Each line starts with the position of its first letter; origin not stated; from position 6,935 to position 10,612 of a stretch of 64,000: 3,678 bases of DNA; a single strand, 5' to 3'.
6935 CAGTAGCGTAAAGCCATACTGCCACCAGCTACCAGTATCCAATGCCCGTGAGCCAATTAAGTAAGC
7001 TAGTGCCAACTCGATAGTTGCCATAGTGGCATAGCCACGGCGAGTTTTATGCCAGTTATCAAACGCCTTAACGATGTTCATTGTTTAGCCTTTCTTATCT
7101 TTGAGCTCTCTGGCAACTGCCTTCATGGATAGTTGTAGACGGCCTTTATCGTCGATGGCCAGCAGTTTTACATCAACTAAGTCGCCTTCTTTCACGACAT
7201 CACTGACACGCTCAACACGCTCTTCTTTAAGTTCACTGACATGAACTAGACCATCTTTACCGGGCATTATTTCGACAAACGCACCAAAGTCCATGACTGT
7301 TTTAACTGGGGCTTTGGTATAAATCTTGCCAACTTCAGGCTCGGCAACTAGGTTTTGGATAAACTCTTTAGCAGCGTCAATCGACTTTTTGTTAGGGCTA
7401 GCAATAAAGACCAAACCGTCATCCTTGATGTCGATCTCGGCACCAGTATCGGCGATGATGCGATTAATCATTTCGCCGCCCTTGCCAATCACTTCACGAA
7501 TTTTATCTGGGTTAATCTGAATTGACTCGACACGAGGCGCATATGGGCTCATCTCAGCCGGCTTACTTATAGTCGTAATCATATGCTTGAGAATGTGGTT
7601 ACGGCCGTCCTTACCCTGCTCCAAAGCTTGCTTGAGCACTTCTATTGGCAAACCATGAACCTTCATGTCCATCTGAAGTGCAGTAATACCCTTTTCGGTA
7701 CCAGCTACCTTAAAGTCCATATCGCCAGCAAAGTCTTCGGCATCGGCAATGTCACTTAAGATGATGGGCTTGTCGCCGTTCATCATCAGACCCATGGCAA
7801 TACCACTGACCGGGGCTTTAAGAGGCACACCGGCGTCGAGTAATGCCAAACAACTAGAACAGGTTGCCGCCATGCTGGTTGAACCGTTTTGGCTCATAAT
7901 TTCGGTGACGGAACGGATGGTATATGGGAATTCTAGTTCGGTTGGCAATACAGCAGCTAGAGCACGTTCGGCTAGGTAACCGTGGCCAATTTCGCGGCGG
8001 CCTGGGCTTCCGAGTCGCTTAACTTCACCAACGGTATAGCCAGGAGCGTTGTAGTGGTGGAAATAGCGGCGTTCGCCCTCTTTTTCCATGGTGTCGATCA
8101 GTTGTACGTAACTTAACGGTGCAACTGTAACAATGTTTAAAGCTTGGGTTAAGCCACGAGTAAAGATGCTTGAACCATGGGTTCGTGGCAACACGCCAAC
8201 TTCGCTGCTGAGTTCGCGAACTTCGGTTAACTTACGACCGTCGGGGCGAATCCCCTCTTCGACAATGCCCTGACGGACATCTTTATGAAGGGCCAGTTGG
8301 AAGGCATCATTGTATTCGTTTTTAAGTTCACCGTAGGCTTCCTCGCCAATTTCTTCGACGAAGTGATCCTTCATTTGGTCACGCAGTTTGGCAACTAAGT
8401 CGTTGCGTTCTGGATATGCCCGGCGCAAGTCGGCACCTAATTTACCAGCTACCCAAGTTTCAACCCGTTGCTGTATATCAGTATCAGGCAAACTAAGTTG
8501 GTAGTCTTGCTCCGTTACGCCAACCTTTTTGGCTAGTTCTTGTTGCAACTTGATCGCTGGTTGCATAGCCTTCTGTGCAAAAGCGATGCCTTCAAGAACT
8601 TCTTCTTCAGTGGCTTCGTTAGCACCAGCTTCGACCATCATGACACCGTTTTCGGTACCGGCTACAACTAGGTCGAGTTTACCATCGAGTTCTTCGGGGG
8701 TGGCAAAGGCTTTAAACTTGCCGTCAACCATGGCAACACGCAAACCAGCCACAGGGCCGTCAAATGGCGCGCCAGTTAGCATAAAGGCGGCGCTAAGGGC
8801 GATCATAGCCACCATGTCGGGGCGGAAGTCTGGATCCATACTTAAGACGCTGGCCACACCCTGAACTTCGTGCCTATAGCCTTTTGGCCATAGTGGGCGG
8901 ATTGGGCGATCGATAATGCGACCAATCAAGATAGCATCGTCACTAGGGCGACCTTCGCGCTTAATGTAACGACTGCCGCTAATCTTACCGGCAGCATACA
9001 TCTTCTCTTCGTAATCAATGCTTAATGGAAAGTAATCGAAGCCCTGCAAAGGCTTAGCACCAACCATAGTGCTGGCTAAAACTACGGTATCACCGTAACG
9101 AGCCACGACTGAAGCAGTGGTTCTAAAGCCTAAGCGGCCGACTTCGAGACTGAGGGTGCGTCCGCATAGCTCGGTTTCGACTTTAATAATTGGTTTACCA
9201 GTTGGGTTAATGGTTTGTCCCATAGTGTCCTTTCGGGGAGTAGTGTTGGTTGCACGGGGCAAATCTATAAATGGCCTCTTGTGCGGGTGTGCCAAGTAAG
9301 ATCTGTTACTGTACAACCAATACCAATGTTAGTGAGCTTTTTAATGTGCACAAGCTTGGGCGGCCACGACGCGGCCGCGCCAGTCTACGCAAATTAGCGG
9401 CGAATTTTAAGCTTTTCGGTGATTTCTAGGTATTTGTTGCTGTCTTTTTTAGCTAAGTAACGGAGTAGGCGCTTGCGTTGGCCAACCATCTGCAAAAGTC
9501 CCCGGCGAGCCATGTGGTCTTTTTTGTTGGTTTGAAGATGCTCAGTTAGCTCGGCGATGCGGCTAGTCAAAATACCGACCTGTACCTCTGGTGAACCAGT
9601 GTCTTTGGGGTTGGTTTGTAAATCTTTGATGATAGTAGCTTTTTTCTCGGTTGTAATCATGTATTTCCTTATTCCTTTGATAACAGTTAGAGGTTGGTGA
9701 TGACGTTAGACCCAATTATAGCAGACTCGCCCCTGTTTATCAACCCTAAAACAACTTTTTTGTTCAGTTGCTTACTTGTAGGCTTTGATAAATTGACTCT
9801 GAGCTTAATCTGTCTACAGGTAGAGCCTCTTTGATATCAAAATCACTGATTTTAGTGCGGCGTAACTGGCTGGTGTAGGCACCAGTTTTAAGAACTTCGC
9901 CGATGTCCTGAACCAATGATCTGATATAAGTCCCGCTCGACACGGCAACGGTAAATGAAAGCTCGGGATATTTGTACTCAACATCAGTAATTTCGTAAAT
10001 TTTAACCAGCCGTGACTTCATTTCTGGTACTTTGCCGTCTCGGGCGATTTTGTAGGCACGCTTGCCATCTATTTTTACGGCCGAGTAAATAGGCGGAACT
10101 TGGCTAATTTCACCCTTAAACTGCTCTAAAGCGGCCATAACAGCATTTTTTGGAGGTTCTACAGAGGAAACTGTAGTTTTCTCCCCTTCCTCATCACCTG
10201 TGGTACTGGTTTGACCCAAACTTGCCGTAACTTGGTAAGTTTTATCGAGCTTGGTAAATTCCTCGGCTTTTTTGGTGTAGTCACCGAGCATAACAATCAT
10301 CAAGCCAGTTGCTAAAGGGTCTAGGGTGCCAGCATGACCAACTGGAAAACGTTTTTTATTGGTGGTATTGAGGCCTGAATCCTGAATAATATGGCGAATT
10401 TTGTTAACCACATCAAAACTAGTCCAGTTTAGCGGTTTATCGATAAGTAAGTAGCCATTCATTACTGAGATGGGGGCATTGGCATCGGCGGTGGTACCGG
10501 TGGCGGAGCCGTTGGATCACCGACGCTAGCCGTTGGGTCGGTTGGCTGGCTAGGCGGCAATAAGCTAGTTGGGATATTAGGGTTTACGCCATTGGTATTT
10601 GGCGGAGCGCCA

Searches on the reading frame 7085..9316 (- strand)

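Call 10: search_protein_families(library=pfam, proteins=[window:7085-9316:-], max_evalue=0.001)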
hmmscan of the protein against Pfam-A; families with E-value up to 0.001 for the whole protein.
window:7085-9316:- (743 aa): 6 families
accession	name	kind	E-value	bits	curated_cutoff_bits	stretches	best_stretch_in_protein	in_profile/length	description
PF01138.27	RNase_PH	-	3e-44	151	25.5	2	365-498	1-130/130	3' exoribonuclease family, domain 1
PF03725.20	RNase_PH_C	-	8.1e-17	61.4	20.8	2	187-250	1-67/67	3' exoribonuclease family, domain 2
PF00575.29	S1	-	2.3e-14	53.9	22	1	660-732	2-74/74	S1 RNA binding domain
PF00013.35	KH_1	-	1e-11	44.9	21.5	1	597-654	2-65/66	KH domain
PF22675.2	KH-I_KHDC4-BBP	-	5.6e-05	23.4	30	0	606-644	8-46/76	KHDC4/BBP-like, KH-domain type I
PF03726.19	PNPase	-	6e-05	23.9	24.6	1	303-362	25-81/81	Polyribonucleotide nucleotidyltransferase, RNA binding domain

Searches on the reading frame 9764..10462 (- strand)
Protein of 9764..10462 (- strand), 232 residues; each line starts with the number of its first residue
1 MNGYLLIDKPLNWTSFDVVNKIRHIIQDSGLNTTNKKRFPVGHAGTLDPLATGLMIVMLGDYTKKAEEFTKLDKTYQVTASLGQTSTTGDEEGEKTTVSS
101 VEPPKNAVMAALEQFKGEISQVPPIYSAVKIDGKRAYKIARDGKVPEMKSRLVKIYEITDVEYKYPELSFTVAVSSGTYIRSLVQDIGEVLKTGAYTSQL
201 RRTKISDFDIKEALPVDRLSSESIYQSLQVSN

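Call 10: search_protein_families(library=pfam, proteins=[window:9764-10462:-], max_evalue=0.001)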
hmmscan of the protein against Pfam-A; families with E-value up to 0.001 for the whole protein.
window:9764-10462:- (232 aa): 2 families
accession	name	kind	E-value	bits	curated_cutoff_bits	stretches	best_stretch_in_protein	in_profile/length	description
PF01509.24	TruB_N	-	1.8e-47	161.9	27.3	1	41-180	9-149/149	TruB family pseudouridylate synthase (N terminal domain)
PF16198.10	TruB_C_2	-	5.9e-08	33.2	29.3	1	181-221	1-41/66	tRNA pseudouridylate synthase B C-terminal domain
